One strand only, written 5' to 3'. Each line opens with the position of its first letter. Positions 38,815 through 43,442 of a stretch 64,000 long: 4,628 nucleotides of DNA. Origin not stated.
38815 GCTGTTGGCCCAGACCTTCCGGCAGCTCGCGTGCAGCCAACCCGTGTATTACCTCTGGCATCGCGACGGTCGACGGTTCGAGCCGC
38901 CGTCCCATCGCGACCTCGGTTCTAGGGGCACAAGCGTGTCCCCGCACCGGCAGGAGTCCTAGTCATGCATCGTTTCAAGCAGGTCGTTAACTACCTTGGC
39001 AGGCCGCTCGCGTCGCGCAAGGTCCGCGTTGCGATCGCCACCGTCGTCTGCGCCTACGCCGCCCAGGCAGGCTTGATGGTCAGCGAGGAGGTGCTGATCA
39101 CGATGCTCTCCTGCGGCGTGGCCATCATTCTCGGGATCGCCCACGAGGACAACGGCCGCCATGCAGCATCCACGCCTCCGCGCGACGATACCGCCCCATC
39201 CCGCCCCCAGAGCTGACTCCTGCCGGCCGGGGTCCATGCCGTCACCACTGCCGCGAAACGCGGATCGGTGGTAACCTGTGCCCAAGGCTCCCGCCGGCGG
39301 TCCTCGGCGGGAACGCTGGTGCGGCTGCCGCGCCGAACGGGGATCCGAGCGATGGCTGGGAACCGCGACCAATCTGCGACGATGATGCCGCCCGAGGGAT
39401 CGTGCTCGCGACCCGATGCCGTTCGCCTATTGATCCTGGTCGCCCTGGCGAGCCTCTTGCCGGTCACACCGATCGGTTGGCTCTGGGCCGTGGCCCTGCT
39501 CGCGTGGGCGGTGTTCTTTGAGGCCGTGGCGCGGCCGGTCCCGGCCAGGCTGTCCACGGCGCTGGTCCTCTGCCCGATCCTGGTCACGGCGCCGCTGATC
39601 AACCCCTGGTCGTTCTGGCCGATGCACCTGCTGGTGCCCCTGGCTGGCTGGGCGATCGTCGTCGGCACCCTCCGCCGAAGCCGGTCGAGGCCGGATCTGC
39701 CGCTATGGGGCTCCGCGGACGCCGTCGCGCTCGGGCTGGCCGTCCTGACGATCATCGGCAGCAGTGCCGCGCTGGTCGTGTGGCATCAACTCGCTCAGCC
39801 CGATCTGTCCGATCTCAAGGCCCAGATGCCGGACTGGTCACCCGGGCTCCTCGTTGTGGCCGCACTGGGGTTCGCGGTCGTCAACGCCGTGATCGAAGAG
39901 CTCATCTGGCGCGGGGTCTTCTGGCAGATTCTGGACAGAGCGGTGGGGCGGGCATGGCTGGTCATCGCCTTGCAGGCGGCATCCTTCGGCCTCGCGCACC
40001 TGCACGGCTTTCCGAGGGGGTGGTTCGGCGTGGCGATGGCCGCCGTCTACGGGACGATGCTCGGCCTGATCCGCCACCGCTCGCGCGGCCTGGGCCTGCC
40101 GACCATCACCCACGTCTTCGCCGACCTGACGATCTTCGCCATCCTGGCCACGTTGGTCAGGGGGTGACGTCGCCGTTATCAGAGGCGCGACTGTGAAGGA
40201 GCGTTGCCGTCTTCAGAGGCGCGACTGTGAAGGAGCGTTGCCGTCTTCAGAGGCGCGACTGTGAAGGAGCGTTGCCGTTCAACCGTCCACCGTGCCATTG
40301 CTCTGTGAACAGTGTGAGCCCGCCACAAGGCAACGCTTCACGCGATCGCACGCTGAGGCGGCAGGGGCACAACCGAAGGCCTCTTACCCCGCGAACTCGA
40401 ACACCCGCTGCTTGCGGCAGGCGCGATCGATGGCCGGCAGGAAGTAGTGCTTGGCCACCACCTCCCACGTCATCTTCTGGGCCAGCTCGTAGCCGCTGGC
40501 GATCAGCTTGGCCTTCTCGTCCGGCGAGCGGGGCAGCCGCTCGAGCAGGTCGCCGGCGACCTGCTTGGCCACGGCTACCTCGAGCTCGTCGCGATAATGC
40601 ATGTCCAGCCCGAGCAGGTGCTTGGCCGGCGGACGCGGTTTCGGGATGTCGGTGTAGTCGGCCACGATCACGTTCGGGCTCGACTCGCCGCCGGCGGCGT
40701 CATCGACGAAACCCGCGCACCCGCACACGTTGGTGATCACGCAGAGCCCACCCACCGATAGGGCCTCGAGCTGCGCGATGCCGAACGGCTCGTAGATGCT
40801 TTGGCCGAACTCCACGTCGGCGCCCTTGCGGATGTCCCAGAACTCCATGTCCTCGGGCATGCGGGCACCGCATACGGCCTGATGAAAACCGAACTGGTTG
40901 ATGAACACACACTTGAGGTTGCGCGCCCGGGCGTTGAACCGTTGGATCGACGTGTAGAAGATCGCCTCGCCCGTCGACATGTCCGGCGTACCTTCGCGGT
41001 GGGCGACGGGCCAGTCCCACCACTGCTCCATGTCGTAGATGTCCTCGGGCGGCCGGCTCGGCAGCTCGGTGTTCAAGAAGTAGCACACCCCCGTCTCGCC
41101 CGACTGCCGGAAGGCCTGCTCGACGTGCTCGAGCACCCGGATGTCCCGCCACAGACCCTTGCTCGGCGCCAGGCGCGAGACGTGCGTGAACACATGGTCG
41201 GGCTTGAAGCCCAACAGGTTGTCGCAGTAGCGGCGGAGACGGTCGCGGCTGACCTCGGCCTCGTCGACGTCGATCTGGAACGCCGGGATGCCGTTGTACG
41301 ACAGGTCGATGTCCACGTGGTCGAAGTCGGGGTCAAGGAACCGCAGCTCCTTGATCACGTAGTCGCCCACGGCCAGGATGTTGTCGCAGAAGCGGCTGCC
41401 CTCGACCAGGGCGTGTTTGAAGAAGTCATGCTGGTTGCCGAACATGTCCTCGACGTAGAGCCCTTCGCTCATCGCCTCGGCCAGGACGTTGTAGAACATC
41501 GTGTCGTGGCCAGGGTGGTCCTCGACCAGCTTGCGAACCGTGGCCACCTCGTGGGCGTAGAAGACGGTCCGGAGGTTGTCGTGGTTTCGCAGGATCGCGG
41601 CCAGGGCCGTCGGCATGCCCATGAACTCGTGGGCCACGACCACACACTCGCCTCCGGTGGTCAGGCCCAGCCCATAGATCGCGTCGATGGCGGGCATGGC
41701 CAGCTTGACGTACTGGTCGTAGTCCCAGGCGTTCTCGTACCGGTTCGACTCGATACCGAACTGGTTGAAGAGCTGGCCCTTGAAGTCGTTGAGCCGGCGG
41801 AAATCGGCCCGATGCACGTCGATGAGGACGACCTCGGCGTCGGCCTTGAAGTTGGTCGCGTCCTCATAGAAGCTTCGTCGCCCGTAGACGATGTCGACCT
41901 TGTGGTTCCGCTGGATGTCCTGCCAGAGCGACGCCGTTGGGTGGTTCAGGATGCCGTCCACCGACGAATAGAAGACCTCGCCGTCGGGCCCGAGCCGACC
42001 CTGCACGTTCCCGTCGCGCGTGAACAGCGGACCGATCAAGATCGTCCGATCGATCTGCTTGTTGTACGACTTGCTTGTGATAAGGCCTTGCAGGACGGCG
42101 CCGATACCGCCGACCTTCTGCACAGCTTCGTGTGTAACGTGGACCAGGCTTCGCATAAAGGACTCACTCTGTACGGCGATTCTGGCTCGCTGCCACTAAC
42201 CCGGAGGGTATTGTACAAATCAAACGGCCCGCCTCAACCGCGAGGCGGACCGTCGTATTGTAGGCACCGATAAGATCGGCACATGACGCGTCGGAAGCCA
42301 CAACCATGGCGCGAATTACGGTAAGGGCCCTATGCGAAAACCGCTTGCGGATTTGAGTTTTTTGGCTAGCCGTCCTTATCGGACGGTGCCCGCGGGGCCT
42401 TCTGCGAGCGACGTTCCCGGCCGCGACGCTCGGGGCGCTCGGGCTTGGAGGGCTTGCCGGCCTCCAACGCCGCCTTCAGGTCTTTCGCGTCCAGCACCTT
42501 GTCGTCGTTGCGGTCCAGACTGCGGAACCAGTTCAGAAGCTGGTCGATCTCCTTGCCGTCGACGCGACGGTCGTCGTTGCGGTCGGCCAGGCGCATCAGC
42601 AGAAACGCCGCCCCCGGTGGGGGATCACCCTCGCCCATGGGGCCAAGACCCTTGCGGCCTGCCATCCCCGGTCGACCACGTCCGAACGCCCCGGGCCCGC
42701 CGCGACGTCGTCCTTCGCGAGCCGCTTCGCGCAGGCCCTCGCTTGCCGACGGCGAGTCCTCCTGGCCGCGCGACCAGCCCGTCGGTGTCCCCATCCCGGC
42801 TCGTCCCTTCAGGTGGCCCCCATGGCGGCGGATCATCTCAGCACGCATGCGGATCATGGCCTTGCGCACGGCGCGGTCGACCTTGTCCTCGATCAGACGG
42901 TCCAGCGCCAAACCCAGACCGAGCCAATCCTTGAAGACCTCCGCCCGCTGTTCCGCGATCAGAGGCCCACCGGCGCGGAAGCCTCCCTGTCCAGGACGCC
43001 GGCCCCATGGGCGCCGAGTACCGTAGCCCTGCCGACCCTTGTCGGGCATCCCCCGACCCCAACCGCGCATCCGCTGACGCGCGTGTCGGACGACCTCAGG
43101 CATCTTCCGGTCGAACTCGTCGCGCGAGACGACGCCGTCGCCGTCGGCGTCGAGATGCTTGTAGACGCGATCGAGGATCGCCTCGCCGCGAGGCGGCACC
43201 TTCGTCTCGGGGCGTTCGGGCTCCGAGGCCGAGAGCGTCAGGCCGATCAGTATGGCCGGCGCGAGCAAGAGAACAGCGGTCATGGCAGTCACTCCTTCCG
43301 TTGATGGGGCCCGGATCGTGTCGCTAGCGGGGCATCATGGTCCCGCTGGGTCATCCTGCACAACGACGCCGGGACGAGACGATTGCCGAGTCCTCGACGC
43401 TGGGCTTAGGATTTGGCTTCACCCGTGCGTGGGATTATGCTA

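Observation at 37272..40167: Tight three-gene module: ABC-GNAT, holin-like 2-TM protein, CPBP/Abi protease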

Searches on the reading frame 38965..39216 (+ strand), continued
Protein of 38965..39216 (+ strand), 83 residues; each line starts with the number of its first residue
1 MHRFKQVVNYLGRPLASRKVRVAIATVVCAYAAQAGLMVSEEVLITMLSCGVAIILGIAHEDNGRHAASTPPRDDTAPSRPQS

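Call 88: find_related_loci(query=A2, collection=viral_contigs, flank=10000)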
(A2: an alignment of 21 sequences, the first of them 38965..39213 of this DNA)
Query A2 (83 aa) in viral_contigs; peptide patterns used: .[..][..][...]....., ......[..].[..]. (x = any residue, [..] = any of these).
30 stretches matched a pattern; 13 encode a relative of the query (tblastn E <= 1e-3); 13 distinct loci.
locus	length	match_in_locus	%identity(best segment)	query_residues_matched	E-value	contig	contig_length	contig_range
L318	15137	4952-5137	63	11-72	3e-21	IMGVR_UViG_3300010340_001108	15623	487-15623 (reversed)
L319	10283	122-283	67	14-67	2e-20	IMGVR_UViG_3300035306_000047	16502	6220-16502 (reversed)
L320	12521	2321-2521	56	11-80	1e-19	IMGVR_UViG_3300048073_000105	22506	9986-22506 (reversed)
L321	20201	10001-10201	56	11-80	1e-19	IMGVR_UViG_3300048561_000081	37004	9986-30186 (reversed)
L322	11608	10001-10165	64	14-68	7e-19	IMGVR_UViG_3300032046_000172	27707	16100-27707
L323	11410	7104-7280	59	12-70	2e-18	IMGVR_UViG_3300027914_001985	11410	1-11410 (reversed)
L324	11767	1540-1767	47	2-74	4e-18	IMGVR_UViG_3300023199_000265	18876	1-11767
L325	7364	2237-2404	63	10-65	5e-18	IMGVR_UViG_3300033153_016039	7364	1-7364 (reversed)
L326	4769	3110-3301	55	5-65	8e-18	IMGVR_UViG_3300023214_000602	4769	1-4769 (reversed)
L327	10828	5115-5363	46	5-76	2e-16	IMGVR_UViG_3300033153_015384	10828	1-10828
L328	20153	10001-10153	63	14-64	1e-15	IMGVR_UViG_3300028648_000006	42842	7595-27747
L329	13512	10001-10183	58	11-72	1e-15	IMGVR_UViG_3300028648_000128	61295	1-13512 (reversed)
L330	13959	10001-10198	50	4-69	2e-13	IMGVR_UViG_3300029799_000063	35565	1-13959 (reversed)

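Call 94: find_homologous_proteins(query=A2, max_evalue=0.001)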
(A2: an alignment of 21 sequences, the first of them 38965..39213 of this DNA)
Query A2 (21 sequences) (83 aa, profile of the alignment): 1309 proteins with E <= 0.001 among 8000 candidates; the best 120 are listed.
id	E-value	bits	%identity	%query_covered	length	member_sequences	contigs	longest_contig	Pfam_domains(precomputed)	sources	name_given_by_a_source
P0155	7.8e-32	126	67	98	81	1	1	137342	-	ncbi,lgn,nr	ncbi:MAG: hypothetical protein JXQ73_04690 [Phycisphaerae bacterium]|nr:hypothetical protein [Phycis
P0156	8.6e-32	126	70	98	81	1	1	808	-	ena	-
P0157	1.0e-31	126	56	93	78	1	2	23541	-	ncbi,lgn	-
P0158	1.3e-31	126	60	84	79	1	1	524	-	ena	-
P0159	1.4e-31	126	49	87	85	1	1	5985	-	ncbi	-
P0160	1.5e-31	125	100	100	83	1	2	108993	-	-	-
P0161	1.8e-31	125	64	77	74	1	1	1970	-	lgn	-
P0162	1.9e-31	125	79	98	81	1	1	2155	-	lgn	-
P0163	2.1e-31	125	66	73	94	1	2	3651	-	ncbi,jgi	jgi:hypothetical protein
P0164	2.1e-31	125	69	71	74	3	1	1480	-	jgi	jgi:hypothetical protein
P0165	3.2e-31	124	65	72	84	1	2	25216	-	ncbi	-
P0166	5.0e-31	124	67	95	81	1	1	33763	-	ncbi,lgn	-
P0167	5.4e-31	124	72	72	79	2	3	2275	-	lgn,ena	-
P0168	5.9e-31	123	57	81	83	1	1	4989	-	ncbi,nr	ncbi:MAG: hypothetical protein GY842_15345 [bacterium]|nr:hypothetical protein [bacterium]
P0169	6.3e-31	123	63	77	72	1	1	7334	-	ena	-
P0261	1.2e-29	119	68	69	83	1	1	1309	-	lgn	-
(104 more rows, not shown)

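Call 103: predict_structure(alignment_id=A4)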
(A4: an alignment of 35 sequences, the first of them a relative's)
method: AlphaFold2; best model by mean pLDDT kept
length: 83 residues; sequences in the alignment: 35
mean_pLDDT: 88.8   pTM: 0.63
mean pLDDT of the five models: 88.8, 88.5, 87.6, 83.3, 75.4
residues with pLDDT >= 90: 53; 70-90: 23; 50-70: 7; < 50: 0
segments of 3 or more residues with pLDDT < 50: none
pLDDT, mean of each block of 10 residues (from residue 1): 88 91 97 95 98 97 81 70 69
secondary structure, 60 per line:
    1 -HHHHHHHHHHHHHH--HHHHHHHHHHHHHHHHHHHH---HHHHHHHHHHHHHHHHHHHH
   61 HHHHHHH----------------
elements in order: H2-15 H18-37 H41-67

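Call 112: search_protein_families(library=pfam, proteins=[L319:283-735:+, L326:2083-2802:+], max_evalue=0.001)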
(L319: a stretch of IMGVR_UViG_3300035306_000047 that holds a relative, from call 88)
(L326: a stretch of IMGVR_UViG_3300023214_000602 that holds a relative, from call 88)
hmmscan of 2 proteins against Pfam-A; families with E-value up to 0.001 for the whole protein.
L319:283-735:+ (150 aa): 0 families

L326:2083-2802:+ (239 aa): 0 families

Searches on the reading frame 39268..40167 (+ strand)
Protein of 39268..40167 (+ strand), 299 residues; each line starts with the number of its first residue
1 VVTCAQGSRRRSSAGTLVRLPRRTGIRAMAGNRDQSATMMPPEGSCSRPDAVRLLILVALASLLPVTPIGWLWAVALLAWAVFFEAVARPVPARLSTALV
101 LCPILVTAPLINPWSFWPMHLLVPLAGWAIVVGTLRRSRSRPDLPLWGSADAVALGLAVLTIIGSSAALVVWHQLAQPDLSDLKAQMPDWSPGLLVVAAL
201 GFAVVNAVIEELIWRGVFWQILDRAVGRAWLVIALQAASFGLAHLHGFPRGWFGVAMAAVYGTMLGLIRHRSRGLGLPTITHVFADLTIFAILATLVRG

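Call 3: search_protein_families(library=pfam, proteins=[window:39268-40167:+], max_evalue=0.1)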
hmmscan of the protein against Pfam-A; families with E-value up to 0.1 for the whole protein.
window:39268-40167:+ (299 aa): 1 family
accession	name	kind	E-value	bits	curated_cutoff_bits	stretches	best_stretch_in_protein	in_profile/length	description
PF02517.21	Rce1-like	-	1.7e-16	60.7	22.4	1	194-287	3-92/93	Type II CAAX prenyl endopeptidase Rce1-like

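Call 4: search_protein_families(library=padloc, proteins=[window:39268-40167:+], max_evalue=0.1)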
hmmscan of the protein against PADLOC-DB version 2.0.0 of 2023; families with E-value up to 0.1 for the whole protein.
window:39268-40167:+ (299 aa): 0 families

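Call 5: search_protein_families(library=ncbifam, proteins=[window:39268-40167:+], max_evalue=0.1)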
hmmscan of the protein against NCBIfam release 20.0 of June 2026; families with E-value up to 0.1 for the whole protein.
window:39268-40167:+ (299 aa): 4 families
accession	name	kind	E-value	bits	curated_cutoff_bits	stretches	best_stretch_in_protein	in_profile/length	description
NF041647.1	ABC_perm_CPBP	equivalog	2.1e-10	40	435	1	149-288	493-629/636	ABC transporter permease subunit/CPBP intramembrane protease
NF040589.1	CPBP_Synerg_MrtS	equivalog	3.5e-07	30.6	130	1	188-286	71-160/170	Synerg-CTERM system glutamic-type intramembrane protease MrtS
NF033192.3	CPBP_JDVT_MrtJ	equivalog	1.6e-06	28.7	75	1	202-290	4-96/98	JDVT-CTERM system glutamic-type intramembrane protease MrtJ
NF040914.1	Mrt_core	domain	0.022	14.8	100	1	204-289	9-101/108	myxosortase family intramembrane protease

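Call 75: find_homologous_proteins(query=window:39268-40167:+)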
Query window:39268-40167:+ (299 aa): 34 proteins with E <= 0.001 among 8000 candidates.
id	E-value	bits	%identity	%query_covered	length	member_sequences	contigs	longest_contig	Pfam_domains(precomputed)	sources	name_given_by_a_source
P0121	1.4e-169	581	100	91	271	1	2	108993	PF02517.22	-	-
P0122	4.6e-65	238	51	84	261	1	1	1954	PF02517.22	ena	-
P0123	1.3e-63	233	56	65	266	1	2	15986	PF02517.22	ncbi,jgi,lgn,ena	-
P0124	1.7e-63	233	52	80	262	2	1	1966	PF02517.22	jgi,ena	-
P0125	3.1e-63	232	52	78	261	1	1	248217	PF02517.22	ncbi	-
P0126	1.1e-62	230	51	77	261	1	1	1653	PF02517.22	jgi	jgi:membrane protease YdiL (CAAX protease family)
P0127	2.0e-58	216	50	81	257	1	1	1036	PF02517.22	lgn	-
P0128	1.8e-57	213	49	81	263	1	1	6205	PF02517.22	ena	-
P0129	1.3e-56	210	54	68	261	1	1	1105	PF02517.22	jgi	-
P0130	3.6e-54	202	52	66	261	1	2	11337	PF02517.22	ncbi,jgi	ncbi:MAG: type II CAAX endopeptidase family protein [Phycisphaerae bacterium]|jgi:membrane protease 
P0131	3.9e-48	182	46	81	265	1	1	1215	PF02517.22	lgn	-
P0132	4.0e-38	149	49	61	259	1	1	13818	PF02517.22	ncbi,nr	ncbi:MAG TPA: CPBP family intramembrane glutamic endopeptidase [Polyangia bacterium]|nr:CPBP family 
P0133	1.3e-35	141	49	61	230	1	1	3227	PF02517.22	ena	-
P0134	6.4e-35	139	51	60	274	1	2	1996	PF02517.22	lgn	-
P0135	3.9e-34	136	47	61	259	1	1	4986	PF02517.22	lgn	-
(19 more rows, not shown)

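Call 76: find_encoding_contigs(protein=P0125, flank=5000, max_places=2)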
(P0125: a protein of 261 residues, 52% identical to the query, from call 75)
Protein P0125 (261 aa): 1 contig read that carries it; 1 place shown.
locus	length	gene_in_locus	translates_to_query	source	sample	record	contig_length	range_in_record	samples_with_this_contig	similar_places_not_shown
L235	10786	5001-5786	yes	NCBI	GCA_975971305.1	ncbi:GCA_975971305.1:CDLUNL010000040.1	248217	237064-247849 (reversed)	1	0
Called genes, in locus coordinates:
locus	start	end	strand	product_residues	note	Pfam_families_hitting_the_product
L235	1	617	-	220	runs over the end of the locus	-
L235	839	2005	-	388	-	PF05559:DUF763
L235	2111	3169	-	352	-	PF06439:3keto-disac_hyd, PF08334:T2SSG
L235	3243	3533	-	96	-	PF01503:PRA-PH (weak), PF03819:MazG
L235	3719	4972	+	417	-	-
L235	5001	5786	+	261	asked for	PF02517:Rce1-like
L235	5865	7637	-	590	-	PF05693:Glycogen_syn (faint), PF00534:Glycos_transf_1 (weak)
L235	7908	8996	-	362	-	PF13499:EF-hand_7 (faint), PF00036:EF-hand_1 (weak), PF13202:EF-hand_5 (faint), PF13405:EF-hand_6 (faint)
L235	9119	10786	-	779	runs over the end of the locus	-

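Call 77: find_encoding_contigs(protein=P0123, flank=5000, max_places=2)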
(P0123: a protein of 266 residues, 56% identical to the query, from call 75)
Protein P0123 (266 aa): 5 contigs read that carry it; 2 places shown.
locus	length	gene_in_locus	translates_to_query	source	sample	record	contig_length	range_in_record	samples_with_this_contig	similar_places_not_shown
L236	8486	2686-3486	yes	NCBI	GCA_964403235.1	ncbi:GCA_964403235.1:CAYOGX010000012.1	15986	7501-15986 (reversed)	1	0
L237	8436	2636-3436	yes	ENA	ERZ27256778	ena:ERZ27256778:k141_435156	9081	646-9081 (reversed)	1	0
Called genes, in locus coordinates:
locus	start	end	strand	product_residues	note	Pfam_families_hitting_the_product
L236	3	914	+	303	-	?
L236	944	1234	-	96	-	PF01503:PRA-PH (weak), PF03819:MazG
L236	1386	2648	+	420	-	PF15892:BNR_4 (weak)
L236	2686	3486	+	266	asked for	PF02517:Rce1-like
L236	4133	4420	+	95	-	PF00076:RRM_1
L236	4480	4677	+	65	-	-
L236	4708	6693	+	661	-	PF04055:Radical_SAM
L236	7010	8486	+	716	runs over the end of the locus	PF22842:Pel9A-like_beta_helix (faint), PF21231:GH141_M (weak), PF05048:NosD (faint), PF13229:Beta_helix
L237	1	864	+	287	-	?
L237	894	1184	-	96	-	PF01503:PRA-PH (weak), PF03819:MazG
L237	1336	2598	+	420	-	PF15892:BNR_4 (weak)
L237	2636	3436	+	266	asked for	PF02517:Rce1-like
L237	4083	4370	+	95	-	PF00076:RRM_1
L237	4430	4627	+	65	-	-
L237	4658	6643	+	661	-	PF04055:Radical_SAM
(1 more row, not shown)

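Call 112: search_protein_families(library=pfam, proteins=[L235:3719-4972:+], max_evalue=0.001)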
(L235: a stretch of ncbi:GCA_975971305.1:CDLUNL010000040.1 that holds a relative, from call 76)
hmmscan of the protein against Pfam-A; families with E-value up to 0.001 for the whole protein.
L235:3719-4972:+ (417 aa): 1 family
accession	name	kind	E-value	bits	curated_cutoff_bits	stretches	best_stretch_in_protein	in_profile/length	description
PF15892.11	BNR_4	-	3.9e-05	23.6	27.3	0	193-261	146-218/272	BNR repeat-containing family member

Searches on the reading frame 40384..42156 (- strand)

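Call 112: search_protein_families(library=pfam, proteins=[window:40384-42156:-], max_evalue=0.001)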
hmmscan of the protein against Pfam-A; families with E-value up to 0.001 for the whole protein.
window:40384-42156:- (590 aa): 2 families
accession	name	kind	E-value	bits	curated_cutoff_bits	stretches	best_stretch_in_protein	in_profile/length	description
PF05693.19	Glycogen_syn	-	1.7e-07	30.7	27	0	7-142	2-116/639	Glycogen synthase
PF00534.26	Glycos_transf_1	-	4.3e-07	30.1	26.4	1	441-488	88-135/172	Glycosyl transferases group 1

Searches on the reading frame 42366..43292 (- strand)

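Call 112: search_protein_families(library=pfam, proteins=[window:42366-43292:-], max_evalue=0.001)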
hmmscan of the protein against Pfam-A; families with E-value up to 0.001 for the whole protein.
window:42366-43292:- (308 aa): 3 families
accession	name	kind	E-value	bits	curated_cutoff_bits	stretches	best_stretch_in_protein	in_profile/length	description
PF13499.12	EF-hand_7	-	2e-08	34.9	30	0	251-282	3-35/67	EF-hand domain pair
PF13405.12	EF-hand_6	-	2.4e-08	33.4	25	0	252-278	2-28/30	EF-hand domain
PF00036.39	EF-hand_1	-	1.8e-07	30.7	25.4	0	40-60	2-22/29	EF hand domain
